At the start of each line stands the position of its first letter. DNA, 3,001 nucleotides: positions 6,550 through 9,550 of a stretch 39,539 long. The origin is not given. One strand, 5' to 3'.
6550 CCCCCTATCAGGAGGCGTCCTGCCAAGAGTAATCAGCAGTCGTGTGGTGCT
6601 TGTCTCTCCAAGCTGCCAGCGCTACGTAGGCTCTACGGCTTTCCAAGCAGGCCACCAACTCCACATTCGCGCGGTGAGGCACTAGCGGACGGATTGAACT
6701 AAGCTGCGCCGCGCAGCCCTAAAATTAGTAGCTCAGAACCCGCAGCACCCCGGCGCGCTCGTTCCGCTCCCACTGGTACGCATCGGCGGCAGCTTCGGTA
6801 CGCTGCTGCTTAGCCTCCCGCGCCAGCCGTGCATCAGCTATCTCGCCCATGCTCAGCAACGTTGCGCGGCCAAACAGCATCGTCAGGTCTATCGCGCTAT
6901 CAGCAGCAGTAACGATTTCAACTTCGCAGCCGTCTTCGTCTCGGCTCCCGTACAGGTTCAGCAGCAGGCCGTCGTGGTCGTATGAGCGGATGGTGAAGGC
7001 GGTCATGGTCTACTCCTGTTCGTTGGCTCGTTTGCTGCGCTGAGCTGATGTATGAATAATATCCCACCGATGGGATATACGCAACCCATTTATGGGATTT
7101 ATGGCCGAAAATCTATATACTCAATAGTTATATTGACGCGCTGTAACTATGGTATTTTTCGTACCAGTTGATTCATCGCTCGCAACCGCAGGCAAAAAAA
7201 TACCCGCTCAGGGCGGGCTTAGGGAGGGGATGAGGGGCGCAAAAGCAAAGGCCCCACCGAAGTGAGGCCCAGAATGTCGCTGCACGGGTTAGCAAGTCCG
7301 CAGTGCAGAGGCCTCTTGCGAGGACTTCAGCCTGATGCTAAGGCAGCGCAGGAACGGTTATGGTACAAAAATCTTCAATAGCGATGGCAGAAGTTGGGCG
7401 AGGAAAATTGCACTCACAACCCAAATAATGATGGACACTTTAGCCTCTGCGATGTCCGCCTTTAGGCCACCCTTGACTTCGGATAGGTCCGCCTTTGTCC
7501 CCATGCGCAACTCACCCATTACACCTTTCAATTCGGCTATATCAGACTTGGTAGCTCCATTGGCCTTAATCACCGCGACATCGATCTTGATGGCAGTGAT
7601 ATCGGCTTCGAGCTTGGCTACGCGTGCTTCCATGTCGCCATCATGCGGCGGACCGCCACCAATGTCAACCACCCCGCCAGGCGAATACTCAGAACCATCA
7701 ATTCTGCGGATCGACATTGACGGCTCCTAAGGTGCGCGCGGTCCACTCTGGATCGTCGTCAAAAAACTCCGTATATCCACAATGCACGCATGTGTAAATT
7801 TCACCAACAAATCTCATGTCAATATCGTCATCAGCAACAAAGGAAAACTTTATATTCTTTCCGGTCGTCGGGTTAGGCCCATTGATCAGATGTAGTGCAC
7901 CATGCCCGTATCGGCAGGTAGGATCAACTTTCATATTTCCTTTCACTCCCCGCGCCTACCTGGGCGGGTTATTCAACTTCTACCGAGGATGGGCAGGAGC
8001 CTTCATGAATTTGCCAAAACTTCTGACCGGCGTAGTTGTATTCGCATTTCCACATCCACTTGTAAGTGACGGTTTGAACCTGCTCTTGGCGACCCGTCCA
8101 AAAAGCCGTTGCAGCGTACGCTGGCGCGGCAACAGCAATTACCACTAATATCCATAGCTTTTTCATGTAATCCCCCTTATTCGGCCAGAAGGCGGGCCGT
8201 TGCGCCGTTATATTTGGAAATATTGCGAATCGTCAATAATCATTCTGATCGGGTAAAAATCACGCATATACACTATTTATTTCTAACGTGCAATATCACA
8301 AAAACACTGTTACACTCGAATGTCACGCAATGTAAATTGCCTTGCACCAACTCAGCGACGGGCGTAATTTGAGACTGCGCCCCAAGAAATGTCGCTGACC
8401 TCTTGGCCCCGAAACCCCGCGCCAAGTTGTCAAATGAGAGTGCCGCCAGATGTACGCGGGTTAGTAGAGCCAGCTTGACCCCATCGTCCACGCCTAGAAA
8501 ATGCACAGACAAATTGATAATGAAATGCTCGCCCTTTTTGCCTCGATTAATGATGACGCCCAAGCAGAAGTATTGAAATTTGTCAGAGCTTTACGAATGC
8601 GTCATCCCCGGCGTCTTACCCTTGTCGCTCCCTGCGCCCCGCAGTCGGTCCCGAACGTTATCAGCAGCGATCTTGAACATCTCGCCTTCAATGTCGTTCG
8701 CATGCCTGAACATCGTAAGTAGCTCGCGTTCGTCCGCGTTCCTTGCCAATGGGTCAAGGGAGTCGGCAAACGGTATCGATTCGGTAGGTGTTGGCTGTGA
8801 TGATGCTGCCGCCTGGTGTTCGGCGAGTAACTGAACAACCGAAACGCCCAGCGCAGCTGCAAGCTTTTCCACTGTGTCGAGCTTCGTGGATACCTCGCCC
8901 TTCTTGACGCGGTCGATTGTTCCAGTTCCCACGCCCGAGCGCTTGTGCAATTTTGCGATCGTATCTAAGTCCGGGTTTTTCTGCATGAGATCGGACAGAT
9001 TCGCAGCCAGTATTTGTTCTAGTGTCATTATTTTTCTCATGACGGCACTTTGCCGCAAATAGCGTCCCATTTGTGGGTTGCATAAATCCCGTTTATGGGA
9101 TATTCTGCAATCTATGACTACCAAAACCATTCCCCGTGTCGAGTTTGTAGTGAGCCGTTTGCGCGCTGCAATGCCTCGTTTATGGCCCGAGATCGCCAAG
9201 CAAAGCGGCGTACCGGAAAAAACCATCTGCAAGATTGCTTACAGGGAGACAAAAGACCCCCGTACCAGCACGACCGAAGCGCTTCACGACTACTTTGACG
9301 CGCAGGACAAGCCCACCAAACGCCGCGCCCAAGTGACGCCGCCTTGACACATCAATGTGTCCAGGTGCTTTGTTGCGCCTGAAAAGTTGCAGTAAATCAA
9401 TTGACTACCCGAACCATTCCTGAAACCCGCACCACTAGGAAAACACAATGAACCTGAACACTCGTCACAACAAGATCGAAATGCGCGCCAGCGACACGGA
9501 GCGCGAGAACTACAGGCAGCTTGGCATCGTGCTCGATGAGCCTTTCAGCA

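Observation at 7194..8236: AT-rich three-gene cassette in the rex-equivalent slot, with its own promoter and tandem terminators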

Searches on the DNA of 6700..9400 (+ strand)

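Call 6: search_dna_similar(query=window:6700-9400:+, collection=phages, mode=near)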
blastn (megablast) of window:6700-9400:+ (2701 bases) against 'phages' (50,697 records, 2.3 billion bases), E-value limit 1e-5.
No match.

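Call 51: search_rna_families(source=window, start=6900, end=9400, threshold=evalue, max_evalue=1)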
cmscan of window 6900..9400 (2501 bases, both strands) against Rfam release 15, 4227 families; matches with E-value up to 1: 1.
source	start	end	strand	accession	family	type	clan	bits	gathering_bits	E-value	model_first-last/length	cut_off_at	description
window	7239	7335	-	RF02076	STnc100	Gene; sRNA;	-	18.4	47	0.43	1-206/206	no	Gammaproteobacterial sRNA STnc100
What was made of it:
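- Tried and rejected: Only a chance-level match, STnc100 at 18 bits against a gathering score of 47 (call 51).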

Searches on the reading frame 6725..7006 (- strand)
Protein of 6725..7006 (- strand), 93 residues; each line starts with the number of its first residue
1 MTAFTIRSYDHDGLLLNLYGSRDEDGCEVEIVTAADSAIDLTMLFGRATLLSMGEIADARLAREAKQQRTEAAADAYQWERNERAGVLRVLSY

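Call 7: search_protein_families(library=pfam, proteins=[window:6725-7006:-], max_evalue=1)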
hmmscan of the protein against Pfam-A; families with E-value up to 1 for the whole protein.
window:6725-7006:- (93 aa): 0 families

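Call 8: search_protein_families(library=phrogs, proteins=[window:6725-7006:-], max_evalue=1)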
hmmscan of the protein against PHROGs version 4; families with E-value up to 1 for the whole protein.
window:6725-7006:- (93 aa): 0 families

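Call 70: search_protein_families(library=pfam, proteins=[L014:3503-4147:+, L021:3644-4147:+, L026:3446-4147:+, L027:3587-4216:+, L018:3761-4147:+, L035:3597-3944:+, L030:3611-3970:+, L040:3084-3920:+, L047:4046-4699:+, L052:2872-3669:+], max_evalue=0.1)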
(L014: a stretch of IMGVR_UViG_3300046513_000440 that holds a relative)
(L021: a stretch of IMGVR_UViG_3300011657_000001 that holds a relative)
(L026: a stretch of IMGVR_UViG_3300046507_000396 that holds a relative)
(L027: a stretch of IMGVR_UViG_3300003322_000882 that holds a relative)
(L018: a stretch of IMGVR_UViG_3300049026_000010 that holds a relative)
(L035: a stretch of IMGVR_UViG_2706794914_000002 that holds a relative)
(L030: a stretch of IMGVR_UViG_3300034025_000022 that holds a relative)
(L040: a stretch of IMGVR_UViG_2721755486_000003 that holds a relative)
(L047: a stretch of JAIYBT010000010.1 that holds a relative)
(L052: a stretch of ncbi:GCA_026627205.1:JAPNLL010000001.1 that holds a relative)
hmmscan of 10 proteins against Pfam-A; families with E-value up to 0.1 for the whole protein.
L014:3503-4147:+ (214 aa): 0 families

L021:3644-4147:+ (167 aa): 1 family
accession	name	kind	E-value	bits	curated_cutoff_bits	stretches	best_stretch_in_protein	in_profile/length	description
PF12318.13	FAD-SLDH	-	0.014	16.1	24.2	1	12-139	10-135/163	Membrane bound FAD containing D-sorbitol dehydrogenase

L026:3446-4147:+ (233 aa): 4 families
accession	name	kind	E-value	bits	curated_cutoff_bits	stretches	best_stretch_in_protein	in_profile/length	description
PF20101.4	DUF6491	-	0.0096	16.4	27.5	0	26-94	1-66/138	Family of unknown function (DUF6491)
PF11107.14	FANCF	-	0.01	15.4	24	1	74-158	34-114/346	Fanconi anemia group F protein (FANCF)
PF09851.14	SHOCT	-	0.016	15.4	27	1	109-128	8-27/28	Short C-terminal domain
PF05120.17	GvpG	-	0.025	15.2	30.6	1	100-128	33-61/67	Gas vesicle protein G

L027:3587-4216:+ (209 aa): 1 family
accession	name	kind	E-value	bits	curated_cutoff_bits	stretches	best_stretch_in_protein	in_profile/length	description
PF11993.13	VC2046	-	0.016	15.7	25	1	73-145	33-111/163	VC2046 family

L018:3761-4147:+ (128 aa): 1 family
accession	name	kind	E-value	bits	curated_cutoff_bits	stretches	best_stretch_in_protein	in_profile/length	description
PF08139.17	LPAM_1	-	0.0053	17.6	20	1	29-46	1-18/18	Prokaryotic membrane lipoprotein lipid attachment site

L035:3597-3944:+ (115 aa): 0 families

L030:3611-3970:+ (119 aa): 0 families

L040:3084-3920:+ (278 aa): 0 families

L047:4046-4699:+ (217 aa): 0 families

L052:2872-3669:+ (265 aa): 1 family
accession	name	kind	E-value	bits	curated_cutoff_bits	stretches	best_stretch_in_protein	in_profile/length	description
PF04355.18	BamE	-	0.0015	18.7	23.2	1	29-60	8-39/71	Outer membrane protein assembly factor BamE domain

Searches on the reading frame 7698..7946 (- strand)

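Call 7: search_protein_families(library=pfam, proteins=[window:7698-7946:-], max_evalue=1)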
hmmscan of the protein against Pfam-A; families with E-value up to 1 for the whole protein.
window:7698-7946:- (82 aa): 2 families
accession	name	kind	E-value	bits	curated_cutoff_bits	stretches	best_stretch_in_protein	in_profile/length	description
PF09855.14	Zn_ribbon_13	-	0.018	15.6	23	1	52-65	37-50/63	Nucleic-acid-binding protein containing Zn-ribbon domain (DUF2082)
PF07210.18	DUF1416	-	0.05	14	23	1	21-75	22-75/97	Protein of unknown function (DUF1416)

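Call 8: search_protein_families(library=phrogs, proteins=[window:7698-7946:-], max_evalue=1)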
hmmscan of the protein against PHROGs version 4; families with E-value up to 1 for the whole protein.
window:7698-7946:- (82 aa): 2 families
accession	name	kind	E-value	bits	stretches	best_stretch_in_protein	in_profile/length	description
phrog_18668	-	unknown function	0.14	13.4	1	11-23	7-19/53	-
phrog_30181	-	unknown function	0.18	13.1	1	41-60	16-35/71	-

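Call 9: search_protein_families(library=padloc, proteins=[window:7698-7946:-], max_evalue=1)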
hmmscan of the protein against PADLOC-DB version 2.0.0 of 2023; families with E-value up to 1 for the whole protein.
window:7698-7946:- (82 aa): 0 families

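Call 10: search_protein_families(library=ncbifam, proteins=[window:7698-7946:-], max_evalue=1)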
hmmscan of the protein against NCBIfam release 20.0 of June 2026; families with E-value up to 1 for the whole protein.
window:7698-7946:- (82 aa): 2 families
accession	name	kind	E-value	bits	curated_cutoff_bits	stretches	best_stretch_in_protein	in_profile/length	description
NF041911.1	HVO_0649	equivalog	0.008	16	70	1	46-75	18-44/65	HVO_0649 family zinc finger protein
NF053604.1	PyCsp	equivalog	0.13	12.5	120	1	26-44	40-58/67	RNA chaperone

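Call 70: search_protein_families(library=pfam, proteins=[L014:3503-4147:+, L021:3644-4147:+, L026:3446-4147:+, L027:3587-4216:+, L018:3761-4147:+, L035:3597-3944:+, L030:3611-3970:+, L040:3084-3920:+, L047:4046-4699:+, L052:2872-3669:+], max_evalue=0.1)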
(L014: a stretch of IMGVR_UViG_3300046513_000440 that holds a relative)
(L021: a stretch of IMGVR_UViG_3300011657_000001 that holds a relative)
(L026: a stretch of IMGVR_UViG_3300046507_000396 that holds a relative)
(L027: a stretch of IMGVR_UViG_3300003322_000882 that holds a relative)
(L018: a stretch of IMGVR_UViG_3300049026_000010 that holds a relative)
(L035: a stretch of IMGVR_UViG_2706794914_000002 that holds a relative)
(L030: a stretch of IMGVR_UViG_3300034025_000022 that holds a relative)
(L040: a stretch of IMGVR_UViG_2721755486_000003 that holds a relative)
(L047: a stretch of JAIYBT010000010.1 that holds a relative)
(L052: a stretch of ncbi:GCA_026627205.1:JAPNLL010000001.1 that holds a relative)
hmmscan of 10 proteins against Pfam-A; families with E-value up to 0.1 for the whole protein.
L014:3503-4147:+ (214 aa): 0 families

L021:3644-4147:+ (167 aa): 1 family
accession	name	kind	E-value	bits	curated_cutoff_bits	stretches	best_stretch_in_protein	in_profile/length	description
PF12318.13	FAD-SLDH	-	0.014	16.1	24.2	1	12-139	10-135/163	Membrane bound FAD containing D-sorbitol dehydrogenase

L026:3446-4147:+ (233 aa): 4 families
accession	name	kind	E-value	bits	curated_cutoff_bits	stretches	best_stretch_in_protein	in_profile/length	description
PF20101.4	DUF6491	-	0.0096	16.4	27.5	0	26-94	1-66/138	Family of unknown function (DUF6491)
PF11107.14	FANCF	-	0.01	15.4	24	1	74-158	34-114/346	Fanconi anemia group F protein (FANCF)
PF09851.14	SHOCT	-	0.016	15.4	27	1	109-128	8-27/28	Short C-terminal domain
PF05120.17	GvpG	-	0.025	15.2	30.6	1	100-128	33-61/67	Gas vesicle protein G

L027:3587-4216:+ (209 aa): 1 family
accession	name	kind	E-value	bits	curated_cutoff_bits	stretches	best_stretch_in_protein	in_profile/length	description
PF11993.13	VC2046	-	0.016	15.7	25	1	73-145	33-111/163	VC2046 family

L018:3761-4147:+ (128 aa): 1 family
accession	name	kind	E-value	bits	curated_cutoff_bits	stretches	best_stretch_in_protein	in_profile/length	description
PF08139.17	LPAM_1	-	0.0053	17.6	20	1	29-46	1-18/18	Prokaryotic membrane lipoprotein lipid attachment site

L035:3597-3944:+ (115 aa): 0 families

L030:3611-3970:+ (119 aa): 0 families

L040:3084-3920:+ (278 aa): 0 families

L047:4046-4699:+ (217 aa): 0 families

L052:2872-3669:+ (265 aa): 1 family
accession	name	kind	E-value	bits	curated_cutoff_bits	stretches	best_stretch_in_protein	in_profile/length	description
PF04355.18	BamE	-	0.0015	18.7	23.2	1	29-60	8-39/71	Outer membrane protein assembly factor BamE domain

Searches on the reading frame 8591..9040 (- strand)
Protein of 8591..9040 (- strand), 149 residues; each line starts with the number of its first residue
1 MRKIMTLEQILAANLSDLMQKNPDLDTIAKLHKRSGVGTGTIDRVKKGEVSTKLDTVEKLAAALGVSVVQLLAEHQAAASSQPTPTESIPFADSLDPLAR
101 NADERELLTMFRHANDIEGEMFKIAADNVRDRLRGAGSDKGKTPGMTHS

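Call 7: search_protein_families(library=pfam, proteins=[window:8591-9040:-], max_evalue=1)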
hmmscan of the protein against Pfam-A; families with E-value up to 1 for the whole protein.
window:8591-9040:- (149 aa): 5 families
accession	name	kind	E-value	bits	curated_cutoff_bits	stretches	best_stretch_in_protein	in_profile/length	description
PF13443.12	HTH_26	-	5.9e-06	26.9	22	1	17-72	4-58/63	Cro/C1-type HTH DNA-binding domain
PF01381.28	HTH_3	-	1.7e-05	25.2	23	1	28-69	12-53/55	Helix-turn-helix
PF13560.12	HTH_31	-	0.0066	17.2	27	1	27-70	16-60/64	Helix-turn-helix domain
PF08667.16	BetR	-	0.0084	16.7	21.6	1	9-83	4-79/148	BetR domain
PF02058.20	Guanylin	-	0.28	12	25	1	44-113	3-69/88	Guanylin precursor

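Call 8: search_protein_families(library=phrogs, proteins=[window:8591-9040:-], max_evalue=1)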
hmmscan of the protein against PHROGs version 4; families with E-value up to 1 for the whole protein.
window:8591-9040:- (149 aa): 20 families
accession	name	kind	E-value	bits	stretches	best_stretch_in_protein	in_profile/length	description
phrog_13326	-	unknown function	1.9e-11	45.3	1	19-80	1-62/151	-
phrog_8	-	transcription regulation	2.1e-07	31.7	1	27-118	172-260/346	transcriptional regulator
phrog_5823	-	transcription regulation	2e-05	25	1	29-85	23-81/404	transcriptional regulator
phrog_4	-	transcription regulation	7.5e-05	22.9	1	9-93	135-218/400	transcriptional repressor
phrog_4583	-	transcription regulation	0.00011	23.2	1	8-79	8-77/81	transcriptional repressor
phrog_3949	-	transcription regulation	0.0003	21.9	1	25-73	26-74/161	transcriptional repressor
phrog_4441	-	DNA, RNA and nucleotide metabolism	0.0014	19.9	1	17-83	10-76/98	HTH DNA binding protein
phrog_1373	-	transcription regulation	0.0026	18.8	1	29-86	80-137/166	transcriptional regulator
phrog_2439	-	transcription regulation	0.0026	17.7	1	27-78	22-73/367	transcriptional regulator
phrog_2328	-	transcription regulation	0.0032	18.3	1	32-97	35-100/128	transcriptional repressor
phrog_4268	-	transcription regulation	0.0058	17.8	1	28-68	49-89/96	transcriptional repressor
phrog_2967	-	transcription regulation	0.0061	17.1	1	8-78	8-76/225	transcriptional regulator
phrog_18104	-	transcription regulation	0.011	16.6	1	34-65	22-53/57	transcriptional regulator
phrog_7241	-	transcription regulation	0.018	16.1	1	29-72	78-121/122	transcriptional regulator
phrog_3557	-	transcription regulation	0.025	15.8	1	27-77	27-77/142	transcriptional regulator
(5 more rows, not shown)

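Call 9: search_protein_families(library=padloc, proteins=[window:8591-9040:-], max_evalue=1)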
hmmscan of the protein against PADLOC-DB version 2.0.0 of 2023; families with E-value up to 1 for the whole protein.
window:8591-9040:- (149 aa): 5 families
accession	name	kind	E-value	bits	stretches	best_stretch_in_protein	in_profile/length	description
PDLC03665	Control_protein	-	0.0011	17.2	1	39-74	36-71/77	control protein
PDLC04142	capH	-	0.0017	17.4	1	8-104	4-82/103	capH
PDLC03946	RmrA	-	0.0035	14.1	1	28-77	18-67/357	-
PDLC04775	PDC-M69A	-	0.0073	14.8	1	29-79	24-74/113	-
PDLC03671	Control_protein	-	0.015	13.6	1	5-74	9-76/84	control protein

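Call 10: search_protein_families(library=ncbifam, proteins=[window:8591-9040:-], max_evalue=1)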
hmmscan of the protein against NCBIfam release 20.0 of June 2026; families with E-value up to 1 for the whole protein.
window:8591-9040:- (149 aa): 6 families
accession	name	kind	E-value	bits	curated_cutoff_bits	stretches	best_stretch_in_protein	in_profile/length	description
TIGR03070.1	couple_hipB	subfamily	0.0039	17.1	71.65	1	30-66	20-56/58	type II toxin-antitoxin system Y4mF family antitoxin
NF041951.1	phage_RstR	subfamily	0.0083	16.4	80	1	29-80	19-70/108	RstR family transcriptional repressor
NF007271.0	PRK09726.1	equivalog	0.014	15.3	79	1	13-81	14-81/88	type II toxin-antitoxin system antitoxin HipB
NF010465.0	PRK13890.1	equivalog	0.08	13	96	1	27-75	20-68/121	conjugal transfer protein TrbA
NF047948.1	male_kill_WMK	equivalog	0.084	12.3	300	1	30-77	23-227/300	WO male-killing family protein Wmk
NF058600.1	TransRegSco1979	equivalog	0.19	10.8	350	1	10-68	8-64/280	Sco1979 family transcriptional regulator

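Call 70: search_protein_families(library=pfam, proteins=[L014:3503-4147:+, L021:3644-4147:+, L026:3446-4147:+, L027:3587-4216:+, L018:3761-4147:+, L035:3597-3944:+, L030:3611-3970:+, L040:3084-3920:+, L047:4046-4699:+, L052:2872-3669:+], max_evalue=0.1)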
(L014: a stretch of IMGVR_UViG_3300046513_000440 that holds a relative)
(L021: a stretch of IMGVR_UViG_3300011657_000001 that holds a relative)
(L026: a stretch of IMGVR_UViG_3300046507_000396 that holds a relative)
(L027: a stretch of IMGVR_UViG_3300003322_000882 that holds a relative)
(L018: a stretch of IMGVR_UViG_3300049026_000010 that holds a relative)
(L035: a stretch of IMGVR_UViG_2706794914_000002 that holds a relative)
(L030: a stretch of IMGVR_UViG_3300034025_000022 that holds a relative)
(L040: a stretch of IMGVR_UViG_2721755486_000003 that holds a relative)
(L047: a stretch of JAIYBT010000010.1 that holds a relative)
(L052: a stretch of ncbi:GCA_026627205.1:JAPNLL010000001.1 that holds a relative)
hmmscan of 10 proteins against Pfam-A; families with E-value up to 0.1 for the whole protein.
L014:3503-4147:+ (214 aa): 0 families

L021:3644-4147:+ (167 aa): 1 family
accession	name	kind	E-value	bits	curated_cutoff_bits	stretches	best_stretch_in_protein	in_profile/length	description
PF12318.13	FAD-SLDH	-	0.014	16.1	24.2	1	12-139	10-135/163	Membrane bound FAD containing D-sorbitol dehydrogenase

L026:3446-4147:+ (233 aa): 4 families
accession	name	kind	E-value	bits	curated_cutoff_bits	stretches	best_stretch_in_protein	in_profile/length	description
PF20101.4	DUF6491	-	0.0096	16.4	27.5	0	26-94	1-66/138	Family of unknown function (DUF6491)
PF11107.14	FANCF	-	0.01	15.4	24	1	74-158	34-114/346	Fanconi anemia group F protein (FANCF)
PF09851.14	SHOCT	-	0.016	15.4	27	1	109-128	8-27/28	Short C-terminal domain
PF05120.17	GvpG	-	0.025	15.2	30.6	1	100-128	33-61/67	Gas vesicle protein G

L027:3587-4216:+ (209 aa): 1 family
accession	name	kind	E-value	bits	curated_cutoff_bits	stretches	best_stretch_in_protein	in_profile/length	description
PF11993.13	VC2046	-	0.016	15.7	25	1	73-145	33-111/163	VC2046 family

L018:3761-4147:+ (128 aa): 1 family
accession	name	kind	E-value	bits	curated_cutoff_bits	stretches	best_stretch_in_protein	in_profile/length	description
PF08139.17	LPAM_1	-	0.0053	17.6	20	1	29-46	1-18/18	Prokaryotic membrane lipoprotein lipid attachment site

L035:3597-3944:+ (115 aa): 0 families

L030:3611-3970:+ (119 aa): 0 families

L040:3084-3920:+ (278 aa): 0 families

L047:4046-4699:+ (217 aa): 0 families

L052:2872-3669:+ (265 aa): 1 family
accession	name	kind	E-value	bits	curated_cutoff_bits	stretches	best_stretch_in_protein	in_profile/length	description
PF04355.18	BamE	-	0.0015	18.7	23.2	1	29-60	8-39/71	Outer membrane protein assembly factor BamE domain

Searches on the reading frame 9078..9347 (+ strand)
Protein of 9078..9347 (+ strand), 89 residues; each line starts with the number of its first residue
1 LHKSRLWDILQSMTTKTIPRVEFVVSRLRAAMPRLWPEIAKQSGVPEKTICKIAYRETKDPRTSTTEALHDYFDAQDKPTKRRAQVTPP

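Call 7: search_protein_families(library=pfam, proteins=[window:9078-9347:+], max_evalue=1)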
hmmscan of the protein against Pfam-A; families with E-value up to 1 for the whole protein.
window:9078-9347:+ (89 aa): 1 family
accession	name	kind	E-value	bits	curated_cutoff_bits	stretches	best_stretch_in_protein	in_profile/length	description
PF00531.28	Death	-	0.068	13.7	22.6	1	32-75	14-56/86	Death domain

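Call 8: search_protein_families(library=phrogs, proteins=[window:9078-9347:+], max_evalue=1)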
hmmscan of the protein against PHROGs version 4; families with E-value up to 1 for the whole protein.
window:9078-9347:+ (89 aa): 3 families
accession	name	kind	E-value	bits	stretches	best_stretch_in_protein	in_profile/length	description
phrog_9425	-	transcription regulation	5.5e-18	65.5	1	13-78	1-65/72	transcriptional repressor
phrog_550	-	transcription regulation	0.0099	17.1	1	26-48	27-48/53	CIII anti-termination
phrog_32768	-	unknown function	0.35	10.5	1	37-71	26-60/446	-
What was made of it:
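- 9064..9101 (.): OR: two operator palindromes (9064-9079 and 9086-9101) between the repressor gene and the divergent cro-like gene. The cro-like gene matches phrog_9425 at 5.5e-18 (call 8).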

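Call 70: search_protein_families(library=pfam, proteins=[L014:3503-4147:+, L021:3644-4147:+, L026:3446-4147:+, L027:3587-4216:+, L018:3761-4147:+, L035:3597-3944:+, L030:3611-3970:+, L040:3084-3920:+, L047:4046-4699:+, L052:2872-3669:+], max_evalue=0.1)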
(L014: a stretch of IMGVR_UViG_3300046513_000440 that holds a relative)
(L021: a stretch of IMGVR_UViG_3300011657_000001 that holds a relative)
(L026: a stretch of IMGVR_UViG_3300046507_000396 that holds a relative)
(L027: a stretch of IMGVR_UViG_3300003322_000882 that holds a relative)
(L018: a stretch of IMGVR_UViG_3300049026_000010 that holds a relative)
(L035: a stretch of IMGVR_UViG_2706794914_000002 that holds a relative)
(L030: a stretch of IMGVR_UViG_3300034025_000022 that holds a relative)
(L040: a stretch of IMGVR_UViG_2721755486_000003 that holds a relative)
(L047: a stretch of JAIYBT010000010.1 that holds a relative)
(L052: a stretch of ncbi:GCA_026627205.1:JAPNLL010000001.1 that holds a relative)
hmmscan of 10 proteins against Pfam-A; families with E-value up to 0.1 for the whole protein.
L014:3503-4147:+ (214 aa): 0 families

L021:3644-4147:+ (167 aa): 1 family
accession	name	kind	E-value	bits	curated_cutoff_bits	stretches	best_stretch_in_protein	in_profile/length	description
PF12318.13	FAD-SLDH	-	0.014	16.1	24.2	1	12-139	10-135/163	Membrane bound FAD containing D-sorbitol dehydrogenase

L026:3446-4147:+ (233 aa): 4 families
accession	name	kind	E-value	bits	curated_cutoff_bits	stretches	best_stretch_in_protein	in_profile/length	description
PF20101.4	DUF6491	-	0.0096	16.4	27.5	0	26-94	1-66/138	Family of unknown function (DUF6491)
PF11107.14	FANCF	-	0.01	15.4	24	1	74-158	34-114/346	Fanconi anemia group F protein (FANCF)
PF09851.14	SHOCT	-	0.016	15.4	27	1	109-128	8-27/28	Short C-terminal domain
PF05120.17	GvpG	-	0.025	15.2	30.6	1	100-128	33-61/67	Gas vesicle protein G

L027:3587-4216:+ (209 aa): 1 family
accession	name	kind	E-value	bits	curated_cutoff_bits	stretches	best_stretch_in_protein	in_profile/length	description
PF11993.13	VC2046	-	0.016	15.7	25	1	73-145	33-111/163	VC2046 family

L018:3761-4147:+ (128 aa): 1 family
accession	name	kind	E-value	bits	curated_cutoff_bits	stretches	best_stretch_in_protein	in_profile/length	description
PF08139.17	LPAM_1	-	0.0053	17.6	20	1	29-46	1-18/18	Prokaryotic membrane lipoprotein lipid attachment site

L035:3597-3944:+ (115 aa): 0 families

L030:3611-3970:+ (119 aa): 0 families

L040:3084-3920:+ (278 aa): 0 families

L047:4046-4699:+ (217 aa): 0 families

L052:2872-3669:+ (265 aa): 1 family
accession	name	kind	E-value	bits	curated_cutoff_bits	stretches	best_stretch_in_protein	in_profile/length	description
PF04355.18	BamE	-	0.0015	18.7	23.2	1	29-60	8-39/71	Outer membrane protein assembly factor BamE domain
